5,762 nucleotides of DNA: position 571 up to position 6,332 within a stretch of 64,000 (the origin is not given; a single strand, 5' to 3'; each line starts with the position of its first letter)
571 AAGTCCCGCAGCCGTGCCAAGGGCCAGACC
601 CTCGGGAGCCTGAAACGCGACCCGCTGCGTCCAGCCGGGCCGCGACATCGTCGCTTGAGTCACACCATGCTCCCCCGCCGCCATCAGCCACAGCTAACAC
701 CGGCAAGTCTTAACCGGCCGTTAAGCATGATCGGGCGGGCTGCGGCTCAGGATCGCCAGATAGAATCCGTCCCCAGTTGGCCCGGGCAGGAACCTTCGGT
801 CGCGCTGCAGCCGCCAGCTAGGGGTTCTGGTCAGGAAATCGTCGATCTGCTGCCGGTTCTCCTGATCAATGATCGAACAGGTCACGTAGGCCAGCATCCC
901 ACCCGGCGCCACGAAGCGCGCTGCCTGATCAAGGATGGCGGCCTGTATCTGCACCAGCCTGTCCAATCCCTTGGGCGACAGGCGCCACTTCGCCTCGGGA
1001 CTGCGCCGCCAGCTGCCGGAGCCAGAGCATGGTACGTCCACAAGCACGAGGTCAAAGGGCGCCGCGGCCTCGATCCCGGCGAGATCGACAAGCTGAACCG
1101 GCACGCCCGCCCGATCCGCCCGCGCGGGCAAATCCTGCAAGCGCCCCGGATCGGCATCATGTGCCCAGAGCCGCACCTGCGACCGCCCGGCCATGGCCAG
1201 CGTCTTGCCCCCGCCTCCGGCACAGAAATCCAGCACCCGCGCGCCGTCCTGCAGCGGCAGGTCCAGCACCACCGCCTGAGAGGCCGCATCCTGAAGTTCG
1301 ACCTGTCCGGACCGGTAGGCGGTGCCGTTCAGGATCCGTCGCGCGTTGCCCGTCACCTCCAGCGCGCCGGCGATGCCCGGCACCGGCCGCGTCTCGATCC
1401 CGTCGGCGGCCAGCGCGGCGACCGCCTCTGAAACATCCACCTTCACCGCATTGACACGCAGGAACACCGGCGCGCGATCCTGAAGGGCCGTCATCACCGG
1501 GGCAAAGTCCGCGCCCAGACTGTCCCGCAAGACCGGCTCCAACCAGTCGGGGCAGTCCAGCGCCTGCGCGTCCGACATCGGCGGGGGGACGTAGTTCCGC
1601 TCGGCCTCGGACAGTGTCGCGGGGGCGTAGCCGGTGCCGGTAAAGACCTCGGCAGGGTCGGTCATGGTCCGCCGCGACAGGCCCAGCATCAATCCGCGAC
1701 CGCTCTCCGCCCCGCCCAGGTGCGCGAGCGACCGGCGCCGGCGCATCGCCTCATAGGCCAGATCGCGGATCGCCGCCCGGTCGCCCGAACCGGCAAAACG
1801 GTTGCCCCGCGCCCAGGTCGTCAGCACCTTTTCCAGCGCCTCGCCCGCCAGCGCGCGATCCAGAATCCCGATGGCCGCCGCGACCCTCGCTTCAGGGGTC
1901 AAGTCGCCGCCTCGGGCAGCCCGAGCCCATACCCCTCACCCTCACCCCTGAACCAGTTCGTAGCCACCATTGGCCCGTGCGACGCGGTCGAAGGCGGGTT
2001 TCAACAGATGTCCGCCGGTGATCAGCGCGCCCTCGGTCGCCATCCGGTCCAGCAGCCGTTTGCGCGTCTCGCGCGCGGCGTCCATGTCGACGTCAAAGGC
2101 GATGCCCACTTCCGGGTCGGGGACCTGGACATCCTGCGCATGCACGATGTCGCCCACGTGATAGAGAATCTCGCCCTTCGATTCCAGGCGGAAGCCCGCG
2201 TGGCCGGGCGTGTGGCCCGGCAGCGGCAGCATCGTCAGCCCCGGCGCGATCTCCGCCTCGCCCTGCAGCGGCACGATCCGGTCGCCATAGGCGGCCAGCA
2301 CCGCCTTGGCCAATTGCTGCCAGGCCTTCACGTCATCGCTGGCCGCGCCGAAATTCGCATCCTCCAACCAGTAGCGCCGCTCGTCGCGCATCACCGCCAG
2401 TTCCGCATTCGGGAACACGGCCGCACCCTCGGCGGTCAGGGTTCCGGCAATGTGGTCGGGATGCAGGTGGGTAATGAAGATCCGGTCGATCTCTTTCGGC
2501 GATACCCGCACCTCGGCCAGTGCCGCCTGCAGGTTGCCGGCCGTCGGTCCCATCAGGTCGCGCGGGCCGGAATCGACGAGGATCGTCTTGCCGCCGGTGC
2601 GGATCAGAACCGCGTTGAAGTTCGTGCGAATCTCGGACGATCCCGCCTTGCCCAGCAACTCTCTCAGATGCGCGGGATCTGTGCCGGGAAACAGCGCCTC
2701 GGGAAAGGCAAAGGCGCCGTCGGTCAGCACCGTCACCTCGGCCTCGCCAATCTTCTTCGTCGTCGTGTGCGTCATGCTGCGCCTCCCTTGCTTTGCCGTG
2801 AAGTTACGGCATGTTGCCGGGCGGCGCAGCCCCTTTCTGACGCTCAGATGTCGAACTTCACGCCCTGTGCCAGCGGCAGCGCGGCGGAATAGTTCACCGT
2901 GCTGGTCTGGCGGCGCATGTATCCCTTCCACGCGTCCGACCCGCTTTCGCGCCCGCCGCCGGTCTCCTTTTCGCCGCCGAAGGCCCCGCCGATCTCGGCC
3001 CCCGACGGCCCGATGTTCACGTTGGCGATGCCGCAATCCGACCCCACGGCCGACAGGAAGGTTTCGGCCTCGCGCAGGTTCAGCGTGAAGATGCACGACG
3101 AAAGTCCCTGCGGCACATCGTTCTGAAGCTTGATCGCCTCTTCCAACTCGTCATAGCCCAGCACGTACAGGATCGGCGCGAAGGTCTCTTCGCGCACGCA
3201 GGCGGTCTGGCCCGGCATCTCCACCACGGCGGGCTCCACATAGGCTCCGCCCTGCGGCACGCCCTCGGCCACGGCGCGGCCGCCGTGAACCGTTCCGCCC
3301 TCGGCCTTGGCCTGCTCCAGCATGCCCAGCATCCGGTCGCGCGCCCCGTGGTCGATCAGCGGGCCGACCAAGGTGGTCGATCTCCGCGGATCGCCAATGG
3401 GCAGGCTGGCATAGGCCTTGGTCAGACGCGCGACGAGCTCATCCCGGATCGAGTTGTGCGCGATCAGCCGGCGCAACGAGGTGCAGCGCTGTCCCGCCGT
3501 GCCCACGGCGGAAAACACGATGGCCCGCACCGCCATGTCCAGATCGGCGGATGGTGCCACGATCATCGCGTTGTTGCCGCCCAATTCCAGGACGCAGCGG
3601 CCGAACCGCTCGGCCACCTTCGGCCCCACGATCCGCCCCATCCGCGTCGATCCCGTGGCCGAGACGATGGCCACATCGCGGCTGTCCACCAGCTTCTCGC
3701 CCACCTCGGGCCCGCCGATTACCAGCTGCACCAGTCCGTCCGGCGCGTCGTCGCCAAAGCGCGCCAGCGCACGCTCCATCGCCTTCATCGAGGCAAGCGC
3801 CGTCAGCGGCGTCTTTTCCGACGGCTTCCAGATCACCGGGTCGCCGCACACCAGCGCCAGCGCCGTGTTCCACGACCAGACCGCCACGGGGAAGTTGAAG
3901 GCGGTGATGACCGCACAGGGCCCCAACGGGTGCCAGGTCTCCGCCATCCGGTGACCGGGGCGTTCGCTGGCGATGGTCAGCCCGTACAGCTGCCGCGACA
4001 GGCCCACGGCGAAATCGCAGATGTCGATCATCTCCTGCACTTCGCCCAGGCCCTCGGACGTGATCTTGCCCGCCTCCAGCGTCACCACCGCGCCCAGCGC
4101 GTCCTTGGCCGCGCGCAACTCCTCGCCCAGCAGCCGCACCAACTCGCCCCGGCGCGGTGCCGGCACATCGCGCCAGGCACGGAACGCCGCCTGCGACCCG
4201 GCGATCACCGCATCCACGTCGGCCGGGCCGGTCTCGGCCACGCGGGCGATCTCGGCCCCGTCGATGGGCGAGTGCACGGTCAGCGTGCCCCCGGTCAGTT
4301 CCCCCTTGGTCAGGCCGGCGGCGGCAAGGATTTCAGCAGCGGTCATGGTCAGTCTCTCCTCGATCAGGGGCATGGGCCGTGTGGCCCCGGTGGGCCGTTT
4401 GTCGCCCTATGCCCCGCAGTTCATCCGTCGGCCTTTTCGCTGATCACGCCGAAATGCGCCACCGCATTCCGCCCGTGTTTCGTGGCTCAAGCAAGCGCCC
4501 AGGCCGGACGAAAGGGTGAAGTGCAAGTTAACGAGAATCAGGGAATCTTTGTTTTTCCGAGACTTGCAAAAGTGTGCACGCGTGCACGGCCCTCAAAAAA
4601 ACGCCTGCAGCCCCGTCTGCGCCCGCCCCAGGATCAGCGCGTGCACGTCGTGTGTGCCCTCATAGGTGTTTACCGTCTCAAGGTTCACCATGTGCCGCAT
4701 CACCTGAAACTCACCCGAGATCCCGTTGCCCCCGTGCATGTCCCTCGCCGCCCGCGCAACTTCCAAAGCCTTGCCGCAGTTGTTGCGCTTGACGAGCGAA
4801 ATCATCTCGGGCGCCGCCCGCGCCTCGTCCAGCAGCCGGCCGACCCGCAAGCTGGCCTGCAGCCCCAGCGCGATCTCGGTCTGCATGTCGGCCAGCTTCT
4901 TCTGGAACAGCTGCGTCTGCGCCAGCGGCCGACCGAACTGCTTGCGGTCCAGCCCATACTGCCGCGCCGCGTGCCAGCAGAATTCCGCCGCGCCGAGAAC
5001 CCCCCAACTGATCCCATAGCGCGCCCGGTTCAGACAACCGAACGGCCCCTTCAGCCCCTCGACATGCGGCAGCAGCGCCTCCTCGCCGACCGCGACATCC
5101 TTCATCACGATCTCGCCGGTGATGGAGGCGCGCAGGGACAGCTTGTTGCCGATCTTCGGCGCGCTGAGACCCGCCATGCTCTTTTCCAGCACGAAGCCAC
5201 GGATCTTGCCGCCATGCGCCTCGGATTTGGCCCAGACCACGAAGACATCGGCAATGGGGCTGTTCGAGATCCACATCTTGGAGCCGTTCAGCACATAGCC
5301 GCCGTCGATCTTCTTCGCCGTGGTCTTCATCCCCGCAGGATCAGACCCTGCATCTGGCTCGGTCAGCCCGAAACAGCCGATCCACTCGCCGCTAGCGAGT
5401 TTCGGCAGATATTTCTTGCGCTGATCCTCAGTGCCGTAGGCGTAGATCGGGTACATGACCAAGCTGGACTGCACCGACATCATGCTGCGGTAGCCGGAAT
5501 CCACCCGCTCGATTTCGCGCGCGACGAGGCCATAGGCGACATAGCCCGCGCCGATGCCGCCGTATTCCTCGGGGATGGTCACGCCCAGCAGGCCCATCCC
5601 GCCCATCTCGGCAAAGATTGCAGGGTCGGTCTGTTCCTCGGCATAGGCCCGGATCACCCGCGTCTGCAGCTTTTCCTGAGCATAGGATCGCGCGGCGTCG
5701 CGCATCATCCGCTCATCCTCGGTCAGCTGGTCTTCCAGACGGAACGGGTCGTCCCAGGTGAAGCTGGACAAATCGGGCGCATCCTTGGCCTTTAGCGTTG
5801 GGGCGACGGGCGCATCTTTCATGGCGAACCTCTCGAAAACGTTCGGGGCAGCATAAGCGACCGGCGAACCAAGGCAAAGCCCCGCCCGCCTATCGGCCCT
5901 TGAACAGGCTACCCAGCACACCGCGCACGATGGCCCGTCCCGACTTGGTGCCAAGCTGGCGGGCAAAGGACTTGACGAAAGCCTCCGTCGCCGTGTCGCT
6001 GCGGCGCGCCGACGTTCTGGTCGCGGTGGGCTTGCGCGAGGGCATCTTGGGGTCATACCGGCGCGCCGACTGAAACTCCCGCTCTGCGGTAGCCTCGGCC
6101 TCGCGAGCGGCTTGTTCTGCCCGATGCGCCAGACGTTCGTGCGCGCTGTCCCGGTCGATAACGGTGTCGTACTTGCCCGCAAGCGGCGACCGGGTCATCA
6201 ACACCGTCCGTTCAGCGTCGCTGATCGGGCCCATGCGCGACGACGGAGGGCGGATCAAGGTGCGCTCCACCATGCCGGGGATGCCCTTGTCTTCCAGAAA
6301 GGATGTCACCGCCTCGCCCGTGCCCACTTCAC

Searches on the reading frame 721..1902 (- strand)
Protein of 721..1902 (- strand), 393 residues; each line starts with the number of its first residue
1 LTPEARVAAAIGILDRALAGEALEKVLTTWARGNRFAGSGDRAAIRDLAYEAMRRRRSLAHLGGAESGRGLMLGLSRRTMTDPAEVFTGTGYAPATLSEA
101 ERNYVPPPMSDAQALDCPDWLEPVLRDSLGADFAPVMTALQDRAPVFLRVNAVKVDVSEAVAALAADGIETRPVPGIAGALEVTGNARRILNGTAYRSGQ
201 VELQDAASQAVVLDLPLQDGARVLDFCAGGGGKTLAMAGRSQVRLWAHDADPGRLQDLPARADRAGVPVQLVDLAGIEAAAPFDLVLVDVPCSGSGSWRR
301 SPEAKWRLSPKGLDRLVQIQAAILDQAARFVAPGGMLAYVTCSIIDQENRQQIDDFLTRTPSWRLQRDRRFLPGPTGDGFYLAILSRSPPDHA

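Call 95: search_protein_families(library=pfam, proteins=[window:721-1902:-], max_evalue=0.0001)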
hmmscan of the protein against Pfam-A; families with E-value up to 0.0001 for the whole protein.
window:721-1902:- (393 aa): 2 families
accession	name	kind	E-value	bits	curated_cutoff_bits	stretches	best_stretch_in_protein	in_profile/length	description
PF01189.24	Methyltr_RsmB-F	-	2.7e-32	112.5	27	1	215-367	4-164/199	16S rRNA methyltransferase RsmB/F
PF22458.1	RsmF-B_ferredox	-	6.1e-10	39.5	27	1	118-184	2-68/74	Methyltr_RsmF/B-like, ferredoxin-like domain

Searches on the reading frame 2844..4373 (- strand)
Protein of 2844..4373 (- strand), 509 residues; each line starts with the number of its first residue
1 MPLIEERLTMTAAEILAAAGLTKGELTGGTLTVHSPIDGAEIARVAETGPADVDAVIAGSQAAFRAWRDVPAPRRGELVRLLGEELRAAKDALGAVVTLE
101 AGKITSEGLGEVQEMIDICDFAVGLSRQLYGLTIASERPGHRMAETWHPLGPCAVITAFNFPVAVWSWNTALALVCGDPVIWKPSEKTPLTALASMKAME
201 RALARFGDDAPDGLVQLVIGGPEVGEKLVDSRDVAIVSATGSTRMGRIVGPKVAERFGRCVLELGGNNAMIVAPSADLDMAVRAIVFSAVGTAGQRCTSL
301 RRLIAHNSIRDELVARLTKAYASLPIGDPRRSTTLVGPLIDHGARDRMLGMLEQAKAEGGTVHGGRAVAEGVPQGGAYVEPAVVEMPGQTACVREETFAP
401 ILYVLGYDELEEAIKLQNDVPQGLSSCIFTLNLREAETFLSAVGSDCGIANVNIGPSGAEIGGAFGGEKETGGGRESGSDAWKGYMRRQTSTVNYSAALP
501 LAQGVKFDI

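Call 95: search_protein_families(library=pfam, proteins=[window:2844-4373:-], max_evalue=0.0001)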
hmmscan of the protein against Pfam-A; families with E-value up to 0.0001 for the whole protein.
window:2844-4373:- (509 aa): 1 family
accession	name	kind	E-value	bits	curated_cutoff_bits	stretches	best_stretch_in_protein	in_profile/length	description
PF00171.27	Aldedh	-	5.4e-131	437.8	23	1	29-490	7-460/461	Aldehyde dehydrogenase family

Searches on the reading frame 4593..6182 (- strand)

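Call 95: search_protein_families(library=pfam, proteins=[window:4593-6182:-], max_evalue=0.0001)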
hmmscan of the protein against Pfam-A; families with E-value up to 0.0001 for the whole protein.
window:4593-6182:- (529 aa): 3 families
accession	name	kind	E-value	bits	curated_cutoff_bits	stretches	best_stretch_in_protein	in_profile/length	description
PF02771.21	Acyl-CoA_dh_N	-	2.2e-38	131.5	22.9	1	154-266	1-113/113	Acyl-CoA dehydrogenase, N-terminal domain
PF00441.29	Acyl-CoA_dh_1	-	3.5e-25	89.4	22.4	1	376-521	3-148/150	Acyl-CoA dehydrogenase, C-terminal domain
PF02770.24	Acyl-CoA_dh_M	-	1.2e-24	86.7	33.3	1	270-363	1-97/97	Acyl-CoA dehydrogenase, middle domain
